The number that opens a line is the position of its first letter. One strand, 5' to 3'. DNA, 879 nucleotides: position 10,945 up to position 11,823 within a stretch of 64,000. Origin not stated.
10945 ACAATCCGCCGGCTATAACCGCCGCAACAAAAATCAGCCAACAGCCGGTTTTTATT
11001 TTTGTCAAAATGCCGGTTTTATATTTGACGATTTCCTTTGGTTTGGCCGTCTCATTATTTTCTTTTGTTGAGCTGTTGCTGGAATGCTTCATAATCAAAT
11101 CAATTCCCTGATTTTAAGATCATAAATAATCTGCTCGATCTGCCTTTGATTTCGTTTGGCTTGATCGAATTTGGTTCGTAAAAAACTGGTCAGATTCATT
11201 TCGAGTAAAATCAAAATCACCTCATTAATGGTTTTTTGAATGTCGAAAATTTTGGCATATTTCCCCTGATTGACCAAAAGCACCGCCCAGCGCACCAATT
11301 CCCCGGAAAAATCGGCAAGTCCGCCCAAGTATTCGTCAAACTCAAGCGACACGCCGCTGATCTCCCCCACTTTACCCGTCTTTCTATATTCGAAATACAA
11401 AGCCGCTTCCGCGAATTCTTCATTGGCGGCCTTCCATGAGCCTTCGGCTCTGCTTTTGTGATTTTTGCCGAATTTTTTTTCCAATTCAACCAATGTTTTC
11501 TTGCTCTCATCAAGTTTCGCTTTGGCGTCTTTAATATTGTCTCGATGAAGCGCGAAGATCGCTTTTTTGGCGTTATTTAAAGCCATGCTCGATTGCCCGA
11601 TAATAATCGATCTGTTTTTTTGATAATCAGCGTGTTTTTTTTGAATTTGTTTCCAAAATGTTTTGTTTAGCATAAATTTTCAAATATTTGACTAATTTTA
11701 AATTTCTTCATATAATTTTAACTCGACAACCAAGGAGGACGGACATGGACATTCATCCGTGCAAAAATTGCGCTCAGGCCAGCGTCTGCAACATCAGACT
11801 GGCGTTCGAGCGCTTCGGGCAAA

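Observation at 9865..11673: Orphan, apparently leaderless DNA methyltransferase next to a translin-family protein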

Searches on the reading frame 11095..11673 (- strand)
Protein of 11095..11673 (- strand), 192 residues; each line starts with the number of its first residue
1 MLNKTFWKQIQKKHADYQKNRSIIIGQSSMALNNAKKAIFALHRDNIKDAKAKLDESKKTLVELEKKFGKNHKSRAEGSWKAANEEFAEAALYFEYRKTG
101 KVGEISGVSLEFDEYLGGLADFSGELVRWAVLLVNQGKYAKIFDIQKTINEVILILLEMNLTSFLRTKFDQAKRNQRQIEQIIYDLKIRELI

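Call 3: search_protein_families(library=pfam, proteins=[window:11095-11673:-], max_evalue=0.1)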
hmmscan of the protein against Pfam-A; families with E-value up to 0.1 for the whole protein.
window:11095-11673:- (192 aa): 4 families
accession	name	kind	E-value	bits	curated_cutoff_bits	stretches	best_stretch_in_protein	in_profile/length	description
PF01997.21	Translin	-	2.8e-20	73.6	25.9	1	32-189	14-204/205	Translin family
PF10938.13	YfdX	-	0.017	15.5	26.6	1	31-87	1-59/149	YfdX protein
PF20098.4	DUF6488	-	0.07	13.5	27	1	29-104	32-104/110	Family of unknown function (DUF6488)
PF25373.1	SBNO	-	0.077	13.6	24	0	18-87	29-92/119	SBNO alpha/beta domain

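Call 4: search_protein_families(library=ncbifam, proteins=[window:11095-11673:-], max_evalue=0.1)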
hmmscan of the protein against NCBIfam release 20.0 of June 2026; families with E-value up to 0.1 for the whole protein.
window:11095-11673:- (192 aa): 7 families
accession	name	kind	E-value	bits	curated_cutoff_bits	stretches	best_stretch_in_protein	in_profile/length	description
NF011161.0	PRK14562.1-6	equivalog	4.2e-19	68.6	228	1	32-189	43-203/218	haloacid dehalogenase superfamily protein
NF011157.0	PRK14562.1-2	equivalog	3e-15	56.5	238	1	8-189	6-187/191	haloacid dehalogenase superfamily protein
NF011160.0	PRK14562.1-5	equivalog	1.7e-10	40.7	291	1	9-160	14-161/213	haloacid dehalogenase superfamily protein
NF011158.0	PRK14562.1-3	equivalog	1.6e-09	37.8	359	1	32-170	31-177/210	haloacid dehalogenase superfamily protein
NF011156.0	PRK14562.1-1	equivalog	0.0036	17.4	308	1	4-175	10-184/200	haloacid dehalogenase superfamily protein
NF003164.0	PRK04147.1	equivalog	0.038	13.3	281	1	105-167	194-256/294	N-acetylneuraminate lyase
NF009212.0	PRK12561.1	subfamily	0.063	12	645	1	116-191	389-464/531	NAD(P)H-quinone oxidoreductase subunit 4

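Call 8: find_homologous_proteins(query=window:11095-11673:-)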
Query window:11095-11673:- (192 aa): 69 proteins with E <= 0.001 among 165 candidates.
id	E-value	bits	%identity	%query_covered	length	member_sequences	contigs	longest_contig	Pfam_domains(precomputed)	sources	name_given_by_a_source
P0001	2.6e-117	407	100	100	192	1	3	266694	PF01997.22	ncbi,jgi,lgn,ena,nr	ncbi:MAG TPA: hypothetical protein VMX18_00840 [Candidatus Bipolaricaulota bacterium]|nr:hypothetica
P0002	3.7e-86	306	72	100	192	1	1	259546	PF01997.22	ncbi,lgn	ncbi:MAG: hypothetical protein ACOZBH_05535 [Patescibacteria group bacterium]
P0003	6.5e-86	305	72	100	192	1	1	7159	PF01997.22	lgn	-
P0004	1.3e-85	304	74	100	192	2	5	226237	PF01997.22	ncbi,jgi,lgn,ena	-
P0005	4.6e-84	299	71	100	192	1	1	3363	PF01997.22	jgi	-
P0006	1.7e-82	294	70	100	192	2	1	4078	PF01997.22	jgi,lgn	jgi:translin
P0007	1.9e-55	206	73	69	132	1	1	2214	PF01997.22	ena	-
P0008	1.2e-50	190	51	98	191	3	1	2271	PF01997.22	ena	-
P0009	6.4e-50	188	49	98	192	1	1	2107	PF01997.22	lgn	-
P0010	1.5e-49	187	50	98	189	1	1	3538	PF01997.22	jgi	-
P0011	6.7e-47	178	48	99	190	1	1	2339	PF01997.22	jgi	jgi:predicted translin family RNA/ssDNA-binding protein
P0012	7.7e-46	175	45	99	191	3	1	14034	PF01997.22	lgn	-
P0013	9.6e-46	174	49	98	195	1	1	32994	PF01997.22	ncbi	-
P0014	1.3e-44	171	44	98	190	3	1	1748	PF01997.22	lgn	-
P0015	1.4e-44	170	48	98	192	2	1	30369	PF01997.22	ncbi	-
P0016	2.0e-43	167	49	96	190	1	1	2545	PF01997.22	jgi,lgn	jgi:predicted translin family RNA/ssDNA-binding protein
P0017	2.9e-43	166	47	98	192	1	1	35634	PF01997.22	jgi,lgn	jgi:translin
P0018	6.2e-42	162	47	98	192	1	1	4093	PF01997.22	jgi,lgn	-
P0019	1.3e-39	154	45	98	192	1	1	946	PF01997.22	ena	-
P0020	8.2e-39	152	43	99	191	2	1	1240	PF01997.22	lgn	-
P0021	8.7e-38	148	43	99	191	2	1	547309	PF01997.22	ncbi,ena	-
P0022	2.4e-37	147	43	99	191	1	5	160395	PF01997.22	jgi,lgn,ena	jgi:predicted translin family RNA/ssDNA-binding protein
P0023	3.0e-37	147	41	98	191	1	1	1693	PF01997.22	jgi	jgi:predicted translin family RNA/ssDNA-binding protein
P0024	4.2e-36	143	43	95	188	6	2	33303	PF01997.22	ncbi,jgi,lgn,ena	ncbi:MAG: hypothetical protein WCO25_03980 [Candidatus Uhrbacteria bacterium]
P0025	5.3e-36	142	42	99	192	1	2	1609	PF01997.22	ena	-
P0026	2.1e-35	141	43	97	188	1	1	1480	PF01997.22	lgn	-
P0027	3.4e-35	140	43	95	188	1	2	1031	PF01997.22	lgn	-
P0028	5.6e-35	139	43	95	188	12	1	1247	PF01997.22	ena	-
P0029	1.1e-34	138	42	98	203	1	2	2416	PF01997.22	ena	-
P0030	1.3e-34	138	41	99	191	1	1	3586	PF01997.22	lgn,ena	-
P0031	1.5e-34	138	41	99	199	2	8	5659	PF01997.22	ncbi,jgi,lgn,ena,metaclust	metaclust:\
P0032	1.7e-34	138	41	99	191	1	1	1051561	PF01997.22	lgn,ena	-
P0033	2.1e-34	137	42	98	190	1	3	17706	PF01997.22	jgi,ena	-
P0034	2.7e-34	137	42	96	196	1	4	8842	PF01997.22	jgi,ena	-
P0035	3.2e-34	137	43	98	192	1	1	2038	PF01997.22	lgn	-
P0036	5.3e-34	136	40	98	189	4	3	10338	PF01997.22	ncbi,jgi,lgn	jgi:predicted translin family RNA/ssDNA-binding protein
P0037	6.1e-34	136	43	94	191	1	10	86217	PF01997.22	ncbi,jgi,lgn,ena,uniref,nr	ncbi:hypothetical protein A2348_03760 [Candidatus Uhrbacteria bacterium RIFOXYB12_FULL_58_10]|uniref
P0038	9.5e-34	135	40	98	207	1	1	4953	PF01997.22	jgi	jgi:predicted translin family RNA/ssDNA-binding protein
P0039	1.4e-33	135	42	98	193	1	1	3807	PF01997.22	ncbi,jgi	ncbi:MAG: hypothetical protein RLZZ324_177 [Candidatus Parcubacteria bacterium]|jgi:predicted transl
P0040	4.5e-33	133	42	98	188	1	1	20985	PF01997.22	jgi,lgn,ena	-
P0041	5.4e-33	133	40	98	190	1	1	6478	PF01997.22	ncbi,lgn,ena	-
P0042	7.2e-33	132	40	96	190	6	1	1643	PF01997.22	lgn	-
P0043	1.4e-32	131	38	99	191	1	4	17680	PF01997.22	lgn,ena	-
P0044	4.5e-32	130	39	98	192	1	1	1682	PF01997.22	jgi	jgi:predicted translin family RNA/ssDNA-binding protein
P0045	5.4e-32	129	41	98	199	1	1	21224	PF01997.22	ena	-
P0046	6.8e-32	129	37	98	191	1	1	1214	PF01997.22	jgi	jgi:predicted translin family RNA/ssDNA-binding protein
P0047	3.2e-31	127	39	98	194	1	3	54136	PF01997.22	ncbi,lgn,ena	-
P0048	3.7e-31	127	38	98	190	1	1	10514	PF01997.22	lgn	-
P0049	4.9e-31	126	46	88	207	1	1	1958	PF01997.22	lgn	-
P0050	5.2e-31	126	40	98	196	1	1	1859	PF01997.22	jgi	jgi:predicted translin family RNA/ssDNA-binding protein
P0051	1.1e-30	125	41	98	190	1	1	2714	PF01997.22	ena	-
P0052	1.8e-30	125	41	99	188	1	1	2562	PF01997.22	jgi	jgi:predicted translin family RNA/ssDNA-binding protein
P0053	1.9e-30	124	40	95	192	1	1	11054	PF01997.22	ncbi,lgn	-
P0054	2.7e-30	124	41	96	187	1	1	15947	PF01997.22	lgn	-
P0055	5.7e-30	123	37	98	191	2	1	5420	PF01997.22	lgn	-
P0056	1.3e-29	122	40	98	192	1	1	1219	PF01997.22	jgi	jgi:translin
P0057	1.1e-28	119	38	96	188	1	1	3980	PF01997.22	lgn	-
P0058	1.4e-28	118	38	98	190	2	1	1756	PF01997.22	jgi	jgi:predicted translin family RNA/ssDNA-binding protein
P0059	2.2e-28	118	38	96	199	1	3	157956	PF01997.22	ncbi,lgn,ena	-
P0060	2.9e-28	117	37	97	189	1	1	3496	PF01997.22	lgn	-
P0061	2.9e-28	117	36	98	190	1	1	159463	PF01997.22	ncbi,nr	ncbi:hypothetical protein EPN28_04195 [Patescibacteria group bacterium]|nr:MAG: hypothetical protein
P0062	6.1e-28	116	38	97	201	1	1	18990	PF01997.22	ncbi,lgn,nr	ncbi:hypothetical protein HY734_02895 [Candidatus Uhrbacteria bacterium]|nr:hypothetical protein [Ca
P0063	2.2e-26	111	39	90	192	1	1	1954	PF01997.22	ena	-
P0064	4.2e-26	110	36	98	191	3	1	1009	PF01997.22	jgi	jgi:predicted translin family RNA/ssDNA-binding protein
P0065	5.3e-26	110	41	84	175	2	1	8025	PF01997.22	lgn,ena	-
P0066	2.2e-24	105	39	80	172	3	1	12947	PF01997.22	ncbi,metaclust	ncbi:MAG: hypothetical protein UX09_C0028G0013, partial [Candidatus Uhrbacteria bacterium GW2011_GWE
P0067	3.6e-23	101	36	89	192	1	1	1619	PF01997.22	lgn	-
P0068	6.5e-23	100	39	82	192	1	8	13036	PF01997.22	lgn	-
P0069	2.5e-22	98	34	96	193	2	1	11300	PF01997.22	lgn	-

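Call 9: find_encoding_contigs(protein=window:11095-11673:-, flank=10000, max_places=6)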
Protein window:11095-11673:- (192 aa): no gene with exactly this product is on record in the collection.

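Call 11: search_solved_structures(query=A1, max_evalue=0.01, show_alignments=4)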
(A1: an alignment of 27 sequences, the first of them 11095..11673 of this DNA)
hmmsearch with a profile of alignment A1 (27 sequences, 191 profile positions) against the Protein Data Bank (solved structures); distinct sequences matched with E-value up to 0.01: 18.
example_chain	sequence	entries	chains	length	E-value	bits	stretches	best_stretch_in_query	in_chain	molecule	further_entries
5jr9_C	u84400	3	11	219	1.1e-19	74.5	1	7-179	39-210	NEQ131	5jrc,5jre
5jr9_A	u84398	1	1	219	1.1e-19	74.4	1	7-179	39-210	NEQ131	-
5jr9_B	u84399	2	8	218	1.1e-19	74.4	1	7-179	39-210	NEQ131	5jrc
3riu_C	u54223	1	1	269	6.4e-18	68.6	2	16-104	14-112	Translin associated factor X, isoform B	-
3pja_J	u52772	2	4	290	2.2e-17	66.9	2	7-109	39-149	Translin-associated protein X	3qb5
3axj_B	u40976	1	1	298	9.6e-17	64.8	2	16-104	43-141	Translin associated factor X, isoform B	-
3zc1_A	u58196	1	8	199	1.5e-15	60.9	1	7-176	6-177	AFTRAX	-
3zc0_A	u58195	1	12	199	5.4e-14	55.9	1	7-176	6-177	AFTRAX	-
2qrx_A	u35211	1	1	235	5.9e-13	52.4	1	101-189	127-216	GM27569p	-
3riu_A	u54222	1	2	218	8.1e-13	52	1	101-189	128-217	Translin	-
2qva_A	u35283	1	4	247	8.3e-13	52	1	101-189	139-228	GM27569p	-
3axj_A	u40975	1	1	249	1.2e-12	51.5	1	101-189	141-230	GM27569p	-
4dg7_A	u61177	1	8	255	1.3e-12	51.3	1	101-189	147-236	GM27569p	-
1key_A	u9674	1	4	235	4.5e-09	39.8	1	50-189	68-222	translin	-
3pja_A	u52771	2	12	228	5.8e-09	39.4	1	55-189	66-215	Translin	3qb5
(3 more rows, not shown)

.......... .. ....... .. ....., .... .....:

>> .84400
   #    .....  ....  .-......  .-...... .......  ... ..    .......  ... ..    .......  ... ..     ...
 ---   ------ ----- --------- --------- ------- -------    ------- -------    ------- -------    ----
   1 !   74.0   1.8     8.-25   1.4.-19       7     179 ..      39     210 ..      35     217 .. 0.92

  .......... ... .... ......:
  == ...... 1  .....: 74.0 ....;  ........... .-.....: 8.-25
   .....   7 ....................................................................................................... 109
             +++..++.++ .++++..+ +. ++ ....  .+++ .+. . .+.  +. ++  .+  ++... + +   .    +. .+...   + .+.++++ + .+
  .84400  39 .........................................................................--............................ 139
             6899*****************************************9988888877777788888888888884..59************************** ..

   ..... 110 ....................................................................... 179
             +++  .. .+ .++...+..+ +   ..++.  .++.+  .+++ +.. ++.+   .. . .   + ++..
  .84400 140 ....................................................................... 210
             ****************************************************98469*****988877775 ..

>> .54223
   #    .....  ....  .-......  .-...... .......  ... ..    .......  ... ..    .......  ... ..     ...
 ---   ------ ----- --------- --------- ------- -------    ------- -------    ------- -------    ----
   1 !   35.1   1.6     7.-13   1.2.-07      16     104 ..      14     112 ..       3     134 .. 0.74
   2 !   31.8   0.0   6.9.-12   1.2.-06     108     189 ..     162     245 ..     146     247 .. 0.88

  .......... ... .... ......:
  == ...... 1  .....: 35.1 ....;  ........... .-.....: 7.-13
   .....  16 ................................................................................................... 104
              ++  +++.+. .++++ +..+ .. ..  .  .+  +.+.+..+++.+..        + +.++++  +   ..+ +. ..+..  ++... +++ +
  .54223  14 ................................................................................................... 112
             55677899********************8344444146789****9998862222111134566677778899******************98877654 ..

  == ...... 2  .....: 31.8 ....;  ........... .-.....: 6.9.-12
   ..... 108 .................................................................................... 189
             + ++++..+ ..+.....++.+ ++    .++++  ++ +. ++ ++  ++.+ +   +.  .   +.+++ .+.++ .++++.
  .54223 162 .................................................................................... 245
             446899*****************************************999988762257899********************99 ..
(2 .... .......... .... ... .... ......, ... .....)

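Call 12: find_related_loci(query=A1, collection=genome_contigs, flank=6000)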
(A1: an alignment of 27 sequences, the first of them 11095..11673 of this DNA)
Query A1 (192 aa) in genome_contigs; peptide patterns used: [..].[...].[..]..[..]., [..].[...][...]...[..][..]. (x = any residue, [..] = any of these).
433 stretches matched a pattern; 395 encode a relative of the query (tblastn E <= 1e-3); the best 80 are kept; 80 distinct loci.
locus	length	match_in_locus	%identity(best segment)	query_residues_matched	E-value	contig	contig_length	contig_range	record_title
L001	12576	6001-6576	74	1-192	8e-87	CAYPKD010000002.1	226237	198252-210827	MAG TPA_asm: uncultured Gammaproteobacteria bacterium isolate binchicken_co334_146 genome assembly, contig: NODE_26_leng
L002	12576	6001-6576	72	1-192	6e-88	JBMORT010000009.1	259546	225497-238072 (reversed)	MAG: Patescibacteria group bacterium isolate Betzabe_MAG187 MAG187_9, whole genome shotgun sequence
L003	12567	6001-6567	53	1-189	9e-60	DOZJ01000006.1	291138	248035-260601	MAG TPA_asm: Candidatus Falkowbacteria bacterium isolate UBA11705 contig_1677, whole genome shotgun sequence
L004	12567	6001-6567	52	1-189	3e-59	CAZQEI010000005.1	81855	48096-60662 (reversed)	MAG TPA_asm: uncultured Gammaproteobacteria bacterium isolate SRP272421_co2_478 genome assembly, contig: NODE_358_length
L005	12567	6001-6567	51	1-189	4e-58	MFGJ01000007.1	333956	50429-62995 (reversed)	MAG: Candidatus Falkowbacteria bacterium RIFOXYC2_FULL_36_12 rifoxyc2_full_scaffold_76, whole genome shotgun sequence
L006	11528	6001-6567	47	1-189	2e-55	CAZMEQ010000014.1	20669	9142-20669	MAG TPA_asm: uncultured Gammaproteobacteria bacterium isolate binchicken_co154_115 genome assembly, contig: NODE_4235_le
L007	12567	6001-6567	49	1-189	2e-55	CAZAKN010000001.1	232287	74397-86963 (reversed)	MAG TPA_asm: uncultured Gammaproteobacteria bacterium isolate SRP141376_co4_205 genome assembly, contig: NODE_31_length_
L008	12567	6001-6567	50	1-189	1e-54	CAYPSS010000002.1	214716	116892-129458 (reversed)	MAG TPA_asm: uncultured Gammaproteobacteria bacterium isolate binchicken_co27_474 genome assembly, contig: NODE_57_lengt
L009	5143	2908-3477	46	1-190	4e-52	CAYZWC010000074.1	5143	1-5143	MAG TPA_asm: uncultured Gammaproteobacteria bacterium isolate SRP141376_co1_229 genome assembly, contig: NODE_26024_leng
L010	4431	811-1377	48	1-189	1e-51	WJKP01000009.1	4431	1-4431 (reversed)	MAG: Candidatus Buchananbacteria bacterium isolate Bin_492 k141_318845, whole genome shotgun sequence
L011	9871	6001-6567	48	1-189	1e-51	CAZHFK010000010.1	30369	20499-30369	MAG TPA_asm: uncultured Gammaproteobacteria bacterium isolate SRP141376_co1_395 genome assembly, contig: NODE_3486_lengt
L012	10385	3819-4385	43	1-189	8e-52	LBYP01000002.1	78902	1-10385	MAG: Parcubacteria group bacterium GW2011_GWA2_40_23 UT91_C0002, whole genome shotgun sequence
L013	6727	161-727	46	1-189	4e-51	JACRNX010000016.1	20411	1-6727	MAG: Candidatus Falkowbacteria bacterium isolate NC_groundwater_1946_Pr3_S-0.2um_44_7 scaffold_162619, whole genome shot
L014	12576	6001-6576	44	1-192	1e-49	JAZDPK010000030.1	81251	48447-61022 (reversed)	MAG: Parcubacteria group bacterium isolate MEGAHIT-group-0.83 k141_7772305, whole genome shotgun sequence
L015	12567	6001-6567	45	1-189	5e-48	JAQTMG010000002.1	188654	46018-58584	MAG: Patescibacteria group bacterium isolate STA_35 NODE_158_length_188654_cov_4.957608_Sandtown_A, whole genome shotgun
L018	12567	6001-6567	45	1-189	6e-48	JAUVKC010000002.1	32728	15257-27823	MAG: Candidatus Buchananbacteria bacterium isolate CSMAG_470 CSMAG_470_k127_2804906_length_32728_cov_15.4319, whole geno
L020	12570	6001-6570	44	1-190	3e-47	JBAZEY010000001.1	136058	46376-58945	MAG: Patescibacteria group bacterium isolate SO_2017_LW3_137 NODE_197_length_136058_cov_6.389411_LW162_2017, whole genom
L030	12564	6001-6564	43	1-189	2e-46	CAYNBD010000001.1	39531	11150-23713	MAG TPA_asm: uncultured Gammaproteobacteria bacterium isolate binchicken_co129_838 genome assembly, contig: NODE_2531_le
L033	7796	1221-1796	46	1-192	3e-46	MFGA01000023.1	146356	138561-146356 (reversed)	MAG: Candidatus Falkowbacteria bacterium RIFOXYA2_FULL_38_12 rifoxya2_full_scaffold_86, whole genome shotgun sequence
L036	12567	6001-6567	43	1-189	1e-45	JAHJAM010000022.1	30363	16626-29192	MAG: Patescibacteria group bacterium isolate Modern_marine.mb.212 Modern_marine.mb.212_k141_1769426, whole genome shotgu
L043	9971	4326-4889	43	1-189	3e-45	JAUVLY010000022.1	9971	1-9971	MAG: Candidatus Falkowbacteria bacterium isolate CSMAG_518 CSMAG_518_k141_1609307_length_9971_cov_8.6347, whole genome s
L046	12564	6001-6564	40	2-189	4e-45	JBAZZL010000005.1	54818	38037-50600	MAG: Patescibacteria group bacterium isolate SO_2017_GW3_15 scaffold_496_c1_OW296A_2017, whole genome shotgun sequence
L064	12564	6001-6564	43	1-189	1e-43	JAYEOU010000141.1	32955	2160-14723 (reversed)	MAG: Patescibacteria group bacterium isolate MAG021 MAG021_141, whole genome shotgun sequence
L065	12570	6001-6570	41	1-190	1e-43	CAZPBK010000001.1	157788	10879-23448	MAG TPA_asm: uncultured Gammaproteobacteria bacterium isolate binchicken_co13_472 genome assembly, contig: NODE_20_lengt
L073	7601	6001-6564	43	1-188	2e-43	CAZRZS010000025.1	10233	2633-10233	MAG TPA_asm: uncultured Gammaproteobacteria bacterium isolate binchicken_co387_82 genome assembly, contig: NODE_8769_len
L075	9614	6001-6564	40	1-189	2e-43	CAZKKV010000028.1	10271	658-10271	MAG TPA_asm: uncultured Gammaproteobacteria bacterium isolate SRP178699_co2_502 genome assembly, contig: NODE_6479_lengt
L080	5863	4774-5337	41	1-189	5e-43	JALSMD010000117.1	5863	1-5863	MAG: Candidatus Falkowbacteria bacterium isolate 355-202_metabat2_scaf2bin.072 355-202_scaffold_6758_c1, whole genome sh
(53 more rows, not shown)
